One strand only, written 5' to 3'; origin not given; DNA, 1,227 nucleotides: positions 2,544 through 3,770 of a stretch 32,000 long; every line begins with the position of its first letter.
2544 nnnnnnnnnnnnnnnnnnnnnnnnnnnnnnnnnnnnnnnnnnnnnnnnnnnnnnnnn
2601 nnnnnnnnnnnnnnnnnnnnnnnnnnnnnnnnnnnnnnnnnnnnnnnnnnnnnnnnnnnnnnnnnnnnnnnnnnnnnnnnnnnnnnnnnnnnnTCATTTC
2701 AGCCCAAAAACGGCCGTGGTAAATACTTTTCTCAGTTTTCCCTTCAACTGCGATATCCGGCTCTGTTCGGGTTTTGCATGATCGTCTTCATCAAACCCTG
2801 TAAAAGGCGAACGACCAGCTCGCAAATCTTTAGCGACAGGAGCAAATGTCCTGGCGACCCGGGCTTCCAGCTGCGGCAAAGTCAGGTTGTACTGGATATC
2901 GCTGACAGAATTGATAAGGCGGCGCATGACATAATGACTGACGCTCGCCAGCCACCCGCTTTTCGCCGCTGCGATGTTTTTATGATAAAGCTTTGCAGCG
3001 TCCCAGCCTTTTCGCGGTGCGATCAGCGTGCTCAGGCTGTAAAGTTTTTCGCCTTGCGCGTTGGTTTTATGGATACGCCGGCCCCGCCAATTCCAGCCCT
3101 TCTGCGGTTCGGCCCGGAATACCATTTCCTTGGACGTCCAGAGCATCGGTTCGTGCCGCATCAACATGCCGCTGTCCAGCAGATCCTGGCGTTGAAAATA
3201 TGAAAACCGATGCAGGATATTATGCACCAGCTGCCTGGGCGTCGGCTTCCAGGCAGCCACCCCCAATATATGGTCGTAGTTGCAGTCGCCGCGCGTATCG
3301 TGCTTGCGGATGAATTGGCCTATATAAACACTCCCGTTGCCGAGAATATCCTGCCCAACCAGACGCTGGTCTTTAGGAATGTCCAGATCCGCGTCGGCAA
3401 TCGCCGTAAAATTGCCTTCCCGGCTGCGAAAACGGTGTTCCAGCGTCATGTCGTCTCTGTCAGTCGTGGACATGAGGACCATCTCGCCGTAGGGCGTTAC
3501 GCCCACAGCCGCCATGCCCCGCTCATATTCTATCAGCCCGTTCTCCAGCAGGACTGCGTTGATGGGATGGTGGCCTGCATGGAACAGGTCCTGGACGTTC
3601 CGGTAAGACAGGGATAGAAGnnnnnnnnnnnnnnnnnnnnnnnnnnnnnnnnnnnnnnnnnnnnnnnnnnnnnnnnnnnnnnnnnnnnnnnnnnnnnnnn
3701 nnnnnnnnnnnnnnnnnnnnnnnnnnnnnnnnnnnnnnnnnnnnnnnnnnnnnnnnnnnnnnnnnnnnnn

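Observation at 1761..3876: Opposite-strand, lower-GC two-gene cassette of unrecognisable proteins between rpoC and the str-operon promoter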

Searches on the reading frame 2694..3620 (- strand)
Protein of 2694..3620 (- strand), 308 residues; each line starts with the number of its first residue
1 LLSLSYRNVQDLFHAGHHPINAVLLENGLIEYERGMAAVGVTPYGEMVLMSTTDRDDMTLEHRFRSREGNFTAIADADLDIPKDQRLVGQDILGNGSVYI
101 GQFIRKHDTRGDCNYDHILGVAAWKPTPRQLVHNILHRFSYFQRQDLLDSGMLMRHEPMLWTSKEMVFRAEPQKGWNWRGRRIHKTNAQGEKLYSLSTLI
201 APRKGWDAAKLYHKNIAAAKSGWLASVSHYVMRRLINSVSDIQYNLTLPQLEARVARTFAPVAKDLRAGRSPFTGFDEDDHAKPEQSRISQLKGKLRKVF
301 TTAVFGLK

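Call 4: search_protein_families(library=pfam, proteins=[window:2694-3515:-], max_evalue=1)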
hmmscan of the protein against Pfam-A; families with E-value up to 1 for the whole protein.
window:2694-3515:- (273 aa): 0 families

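Call 5: search_protein_families(library=ncbifam, proteins=[window:2694-3515:-], max_evalue=1)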
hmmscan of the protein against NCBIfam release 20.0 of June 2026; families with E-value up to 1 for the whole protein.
window:2694-3515:- (273 aa): 0 families

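Call 6: search_protein_families(library=padloc, proteins=[window:2694-3515:-], max_evalue=1)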
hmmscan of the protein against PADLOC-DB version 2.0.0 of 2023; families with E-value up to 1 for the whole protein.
window:2694-3515:- (273 aa): 0 families

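Call 7: find_homologous_proteins(query=window:2694-3515:-)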
Query window:2694-3515:- (273 aa): 2 proteins with E <= 0.001 among 625 candidates.
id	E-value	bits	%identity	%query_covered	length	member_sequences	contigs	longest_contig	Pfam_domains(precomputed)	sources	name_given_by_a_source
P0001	1.3e-183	627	100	100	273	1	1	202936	-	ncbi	-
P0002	1.9e-70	256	47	96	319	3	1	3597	-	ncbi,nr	ncbi:MAG TPA: hypothetical protein PKH37_08620, partial [Alphaproteobacteria bacterium]|nr:hypotheti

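Call 9: find_encoding_contigs(protein=P0002, flank=10000)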
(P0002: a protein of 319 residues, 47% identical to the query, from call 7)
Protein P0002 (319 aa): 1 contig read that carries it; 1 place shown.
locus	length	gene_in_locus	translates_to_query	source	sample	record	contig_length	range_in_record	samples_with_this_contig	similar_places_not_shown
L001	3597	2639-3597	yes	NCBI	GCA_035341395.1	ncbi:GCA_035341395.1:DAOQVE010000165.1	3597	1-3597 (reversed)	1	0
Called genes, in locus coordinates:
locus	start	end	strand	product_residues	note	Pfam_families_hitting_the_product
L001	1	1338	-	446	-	PF02874:ATP-synt_ab_N, PF00006:ATP-synt_ab, PF22919:ATP-synt_VA_C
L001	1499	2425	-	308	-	PF00702:Hydrolase (weak)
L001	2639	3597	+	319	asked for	?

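Call 10: find_encoding_contigs(protein=P0001, flank=10000)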
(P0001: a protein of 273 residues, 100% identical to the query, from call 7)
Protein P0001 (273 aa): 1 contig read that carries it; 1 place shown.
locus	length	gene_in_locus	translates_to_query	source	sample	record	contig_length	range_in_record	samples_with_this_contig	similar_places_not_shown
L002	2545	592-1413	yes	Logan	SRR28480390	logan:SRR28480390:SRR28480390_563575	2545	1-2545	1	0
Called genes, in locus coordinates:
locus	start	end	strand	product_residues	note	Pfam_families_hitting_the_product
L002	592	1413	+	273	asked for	-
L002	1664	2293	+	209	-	-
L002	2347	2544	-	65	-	?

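Call 15: search_protein_families(library=phrogs, proteins=[window:2694-3620:-, P0002], max_evalue=1)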
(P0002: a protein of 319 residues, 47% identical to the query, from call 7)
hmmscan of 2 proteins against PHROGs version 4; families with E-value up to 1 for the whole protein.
window:2694-3620:- (308 aa): 0 families

P0002 (319 aa): 0 families

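Call 16: search_solved_structures(query=P0002, max_evalue=10)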
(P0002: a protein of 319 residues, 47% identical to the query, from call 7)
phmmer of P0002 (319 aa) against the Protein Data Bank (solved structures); distinct sequences matched with E-value up to 10: 0.

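Call 20: search_dna_similar(query=window:2694-3620:-, collection=plasmids, mode=protein, max_evalue=0.1)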
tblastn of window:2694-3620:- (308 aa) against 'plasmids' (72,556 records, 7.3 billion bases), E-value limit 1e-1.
No match.

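Call 31: predict_structure(alignment_id=A2)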
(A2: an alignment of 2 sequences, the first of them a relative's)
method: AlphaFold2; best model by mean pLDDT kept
length: 319 residues; sequences in the alignment: 2
mean_pLDDT: 37.4   pTM: 0.30
mean pLDDT of the five models: 37.4, 34.0, 30.8, 29.5, 28.7
residues with pLDDT >= 90: 0; 70-90: 0; 50-70: 45; < 50: 274
segments of 3 or more residues with pLDDT < 50: 1-97, 101-205, 209-214, 216-232, 252-254, 259-267, 288-319
pLDDT, mean of each block of 10 residues (from residue 1): 24 23 23 24 26 34 38 35 38 46 38 33 35 34 26 35 36 30 36 35 43 44 40 54 56 48 45 56 49 34 35 41
secondary structure, 60 per line:
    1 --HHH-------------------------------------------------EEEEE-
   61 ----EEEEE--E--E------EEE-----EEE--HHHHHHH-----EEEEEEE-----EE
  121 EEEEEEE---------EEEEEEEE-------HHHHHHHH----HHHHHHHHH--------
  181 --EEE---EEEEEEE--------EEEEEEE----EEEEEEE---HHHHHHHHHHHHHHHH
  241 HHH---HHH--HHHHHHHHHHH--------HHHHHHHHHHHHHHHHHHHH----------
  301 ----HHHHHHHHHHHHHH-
elements in order: E55-59 E65-69 E82-84 E90-92 H95-101 E107-113 E119-127 E137-144 H152-159 H164-172 E183-185 E189-195 E204-210 E215-221 H225-243 H252-262 H271-290 H305-318

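Call 33: search_protein_representatives(alignment_id=A2)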
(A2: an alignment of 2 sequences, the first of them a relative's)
Query: 2 sequences, 331 profile positions. Proteins with E-value up to 0.001 (for the whole library): 5; up to 1e-10: 4; up to 1e-30: 4. The best 5 are listed.
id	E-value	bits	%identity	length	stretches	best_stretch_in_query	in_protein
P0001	1.3e-164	563.6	-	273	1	54-331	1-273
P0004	3.3e-151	519.6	-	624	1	1-330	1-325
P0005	1.1e-115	402.8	-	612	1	7-330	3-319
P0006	1.9e-83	296.9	-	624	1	6-330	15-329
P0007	3.7e-07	46.1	-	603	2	134-239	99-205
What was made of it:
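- Single gene: a profile scan of 1.84 billion representatives found proteins of 603-624 aa whose first ~325 residues match ORF A (call 33).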

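Call 41: find_encoding_contigs(protein=P0004, flank=8000, max_places=2)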
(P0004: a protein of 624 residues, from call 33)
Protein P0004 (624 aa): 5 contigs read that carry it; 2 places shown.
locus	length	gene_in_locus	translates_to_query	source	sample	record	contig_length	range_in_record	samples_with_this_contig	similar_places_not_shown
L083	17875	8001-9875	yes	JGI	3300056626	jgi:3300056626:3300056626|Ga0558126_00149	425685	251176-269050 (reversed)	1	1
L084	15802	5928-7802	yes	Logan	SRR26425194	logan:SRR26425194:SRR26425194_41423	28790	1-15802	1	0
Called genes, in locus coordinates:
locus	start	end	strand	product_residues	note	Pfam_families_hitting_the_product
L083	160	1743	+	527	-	PF00133:tRNA-synt_1, PF01406:tRNA-synt_1e, PF09334:tRNA-synt_1g, PF00133:tRNA-synt_1, PF01406:tRNA-synt_1e (weak), PF19303:Anticodon_3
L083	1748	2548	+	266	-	PF01026:TatD_DNase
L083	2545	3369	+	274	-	PF23023:Anti-Pycsar_Apyc1, PF00753:Lactamase_B, PF12706:Lactamase_B_2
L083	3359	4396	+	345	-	PF02547:Queuosine_synth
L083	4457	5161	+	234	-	-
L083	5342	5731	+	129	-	-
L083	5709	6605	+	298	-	PF08808:RES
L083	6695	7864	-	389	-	PF10544:T5orf172, PF13455:MUG113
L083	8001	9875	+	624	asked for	-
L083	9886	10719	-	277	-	PF00669:Flagellin_N, PF00700:Flagellin_C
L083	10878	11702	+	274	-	PF03819:MazG, PF01503:PRA-PH, PF03819:MazG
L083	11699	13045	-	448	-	PF01225:Mur_ligase, PF08245:Mur_ligase_M, PF02875:Mur_ligase_C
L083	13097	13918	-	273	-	-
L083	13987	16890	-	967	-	-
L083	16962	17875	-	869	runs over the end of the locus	PF02861:Clp_N, PF13191:AAA_16 (weak), PF00004:AAA, PF17871:AAA_lid_9, PF07724:AAA_2, PF00004:AAA, PF07728:AAA_5, PF10431:ClpB_D2-small, +7 more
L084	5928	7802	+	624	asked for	-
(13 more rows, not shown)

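Call 47: find_encoding_contigs(protein=P0006, flank=8000, max_places=2)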
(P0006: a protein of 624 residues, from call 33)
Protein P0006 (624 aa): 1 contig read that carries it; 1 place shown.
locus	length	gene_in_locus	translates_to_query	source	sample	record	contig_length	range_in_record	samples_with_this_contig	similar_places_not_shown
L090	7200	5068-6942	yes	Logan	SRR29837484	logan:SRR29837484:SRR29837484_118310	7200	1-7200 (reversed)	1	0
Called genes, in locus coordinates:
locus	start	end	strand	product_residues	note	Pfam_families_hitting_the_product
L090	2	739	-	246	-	?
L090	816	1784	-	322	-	PF01171:ATP_bind_3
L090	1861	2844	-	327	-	PF07719:TPR_2 (faint), PF13432:TPR_16, PF13174:TPR_6 (weak)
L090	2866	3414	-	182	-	PF00691:OmpA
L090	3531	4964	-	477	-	PF05227:CHASE3 (weak), PF00512:HisKA, PF02518:HATPase_c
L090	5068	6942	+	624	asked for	-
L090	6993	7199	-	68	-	?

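Call 52: list_cluster_members(proteins=[P0001, P0003, P0002, P0004, P0008, P0014, P0009])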
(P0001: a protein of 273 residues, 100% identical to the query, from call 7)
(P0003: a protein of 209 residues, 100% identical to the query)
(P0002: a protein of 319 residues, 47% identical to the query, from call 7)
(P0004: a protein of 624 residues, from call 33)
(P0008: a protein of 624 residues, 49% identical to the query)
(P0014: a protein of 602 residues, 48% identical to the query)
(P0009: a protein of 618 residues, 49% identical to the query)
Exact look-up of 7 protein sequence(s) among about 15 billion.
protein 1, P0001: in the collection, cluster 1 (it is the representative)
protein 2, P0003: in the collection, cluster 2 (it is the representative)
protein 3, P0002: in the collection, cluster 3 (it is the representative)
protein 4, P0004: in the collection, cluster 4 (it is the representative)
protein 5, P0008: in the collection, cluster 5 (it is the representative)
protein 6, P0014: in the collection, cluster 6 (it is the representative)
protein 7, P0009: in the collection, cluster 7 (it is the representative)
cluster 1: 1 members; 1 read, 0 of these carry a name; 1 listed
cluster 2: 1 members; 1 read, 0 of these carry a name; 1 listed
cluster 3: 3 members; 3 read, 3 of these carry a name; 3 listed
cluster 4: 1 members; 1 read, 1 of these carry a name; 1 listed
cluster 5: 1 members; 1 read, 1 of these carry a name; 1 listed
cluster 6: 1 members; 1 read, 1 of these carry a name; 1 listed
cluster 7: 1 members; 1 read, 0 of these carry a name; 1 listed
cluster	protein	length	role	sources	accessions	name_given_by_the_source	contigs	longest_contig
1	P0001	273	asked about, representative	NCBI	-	-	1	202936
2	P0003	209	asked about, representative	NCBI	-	-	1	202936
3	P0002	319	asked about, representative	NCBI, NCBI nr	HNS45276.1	MAG TPA: hypothetical protein PKH37_08620, partial [Alphaproteobacteria bacterium] | hypothetical protein [Alphaproteobacteria bacterium]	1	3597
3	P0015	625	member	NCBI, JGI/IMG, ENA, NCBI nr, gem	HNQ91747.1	MAG TPA: hypothetical protein PKI93_02335 [Alphaproteobacteria bacterium] | hypothetical protein [Alphaproteobacteria bacterium]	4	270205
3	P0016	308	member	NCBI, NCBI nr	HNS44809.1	MAG TPA: hypothetical protein PKH37_06250, partial [Alphaproteobacteria bacterium] | hypothetical protein [Alphaproteobacteria bacterium]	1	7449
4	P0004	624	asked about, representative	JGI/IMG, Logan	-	hypothetical protein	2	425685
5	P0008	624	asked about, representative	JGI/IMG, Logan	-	hypothetical protein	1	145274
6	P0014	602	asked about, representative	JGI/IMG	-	hypothetical protein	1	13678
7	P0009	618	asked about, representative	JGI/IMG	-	-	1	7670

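Call 57: find_encoding_contigs(protein=P0015, flank=8000, max_places=2)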
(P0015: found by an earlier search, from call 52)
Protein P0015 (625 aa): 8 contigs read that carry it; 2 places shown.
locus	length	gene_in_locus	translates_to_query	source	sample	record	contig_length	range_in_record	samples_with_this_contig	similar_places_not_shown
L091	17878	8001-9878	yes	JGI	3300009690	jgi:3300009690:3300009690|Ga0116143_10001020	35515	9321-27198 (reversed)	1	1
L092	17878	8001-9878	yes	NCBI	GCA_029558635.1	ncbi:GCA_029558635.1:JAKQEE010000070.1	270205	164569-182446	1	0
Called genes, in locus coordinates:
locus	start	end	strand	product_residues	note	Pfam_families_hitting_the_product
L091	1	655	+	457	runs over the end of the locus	PF13393:tRNA-synt_His, PF00587:tRNA-synt_2b (weak), PF03129:HGTP_anticodon (faint)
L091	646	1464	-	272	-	PF00231:ATP-synt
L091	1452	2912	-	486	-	PF00006:ATP-synt_ab, PF00306:ATP-synt_ab_C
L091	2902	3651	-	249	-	PF00430:ATP-synt_B, PF00213:OSCP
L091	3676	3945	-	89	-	PF00137:ATP-synt_C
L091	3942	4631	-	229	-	PF00119:ATP-synt_A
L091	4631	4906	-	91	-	PF09527:ATPase_gene1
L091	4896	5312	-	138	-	PF02823:ATP-synt_DE_N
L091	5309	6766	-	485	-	PF02874:ATP-synt_ab_N, PF00006:ATP-synt_ab, PF22919:ATP-synt_VA_C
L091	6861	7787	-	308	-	PF00702:Hydrolase (weak)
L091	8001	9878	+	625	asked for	-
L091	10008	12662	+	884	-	PF01411:tRNA-synt_2c, PF07973:tRNA_SAD, PF02272:DHHA1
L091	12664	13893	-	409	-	PF04932:Wzy_C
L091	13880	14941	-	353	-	PF00534:Glycos_transf_1, PF13692:Glyco_trans_1_4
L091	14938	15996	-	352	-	PF13524:Glyco_trans_1_2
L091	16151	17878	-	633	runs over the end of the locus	PF08479:POTRA_2, PF03865:ShlB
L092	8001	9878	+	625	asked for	-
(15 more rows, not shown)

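Call 72: search_protein_families(library=ncbifam, proteins=[P0004, P0005, P0006, P0007, L091:6861-7787:-], max_evalue=1)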
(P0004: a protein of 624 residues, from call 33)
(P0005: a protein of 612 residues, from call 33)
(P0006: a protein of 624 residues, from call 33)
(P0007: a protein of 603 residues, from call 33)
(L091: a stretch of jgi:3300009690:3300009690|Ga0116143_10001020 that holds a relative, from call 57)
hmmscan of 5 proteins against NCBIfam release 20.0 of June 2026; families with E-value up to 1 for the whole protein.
P0004 (624 aa): 0 families

P0005 (612 aa): 0 families

P0006 (624 aa): 0 families

P0007 (603 aa): 0 families

L091:6861-7787:- (308 aa): 6 families
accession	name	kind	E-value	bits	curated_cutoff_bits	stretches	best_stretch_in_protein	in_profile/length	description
NF007854.0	PRK10563.1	equivalog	0.00089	19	211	1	2-77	3-76/221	6-phosphogluconate phosphatase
TIGR02009.1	PGMB-YQAB-SF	subfamily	0.003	17.8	153.35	1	4-93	2-89/186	beta-phosphoglucomutase family hydrolase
NF053653.1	InDiPhoBT2121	equivalog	0.012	15.1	245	1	4-94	2-90/216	inorganic diphosphatase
NF008087.0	PRK10826.1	equivalog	0.018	14.7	191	1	2-60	6-60/222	hexitol phosphatase HxpB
NF005213.0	PRK06698.1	equivalog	0.052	12.3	768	0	4-91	242-329/459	bifunctional 5'-methylthioadenosine/S-adenosylhomocysteine nucleosidase/phosphatase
NF033846.1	Rumino_NPXTG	domain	0.23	11.8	23.5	1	164-180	1-18/30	NPXTG-anchored protein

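Call 75: search_dna_similar(query=P0005, collection=phages, mode=protein, max_evalue=0.1)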
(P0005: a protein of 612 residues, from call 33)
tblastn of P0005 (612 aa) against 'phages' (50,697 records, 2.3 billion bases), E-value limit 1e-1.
No match.

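Call 77: find_encoding_contigs(protein=P0005, flank=5000, max_places=2)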
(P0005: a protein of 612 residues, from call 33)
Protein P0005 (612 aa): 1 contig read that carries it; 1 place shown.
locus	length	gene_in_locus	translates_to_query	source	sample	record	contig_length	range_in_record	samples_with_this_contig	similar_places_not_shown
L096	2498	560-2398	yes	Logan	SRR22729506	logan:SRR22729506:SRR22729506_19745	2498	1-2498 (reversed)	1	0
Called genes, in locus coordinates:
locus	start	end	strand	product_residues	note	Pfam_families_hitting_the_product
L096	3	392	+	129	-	?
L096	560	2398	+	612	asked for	-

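Call 79: search_protein_families(library=pfam, proteins=[L096:3-392:+, L083:13097-13918:-], max_evalue=0.01)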
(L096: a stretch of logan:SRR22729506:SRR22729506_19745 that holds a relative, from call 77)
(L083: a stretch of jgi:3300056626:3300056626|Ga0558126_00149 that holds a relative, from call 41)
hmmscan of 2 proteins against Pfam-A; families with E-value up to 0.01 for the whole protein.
L096:3-392:+ (129 aa): 3 families
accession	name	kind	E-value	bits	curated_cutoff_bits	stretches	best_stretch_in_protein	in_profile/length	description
PF00575.29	S1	-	4.7e-12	46.5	22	1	2-67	9-74/74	S1 RNA binding domain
PF23459.1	S1_RRP5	-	1.2e-06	29.4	27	1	1-65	7-71/72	RRP5 S1 domain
PF21710.3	Spt6_S1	-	4.1e-06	27.4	27.5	1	3-70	22-90/91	Spt6, S1/OB domain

L083:13097-13918:- (273 aa): 0 families
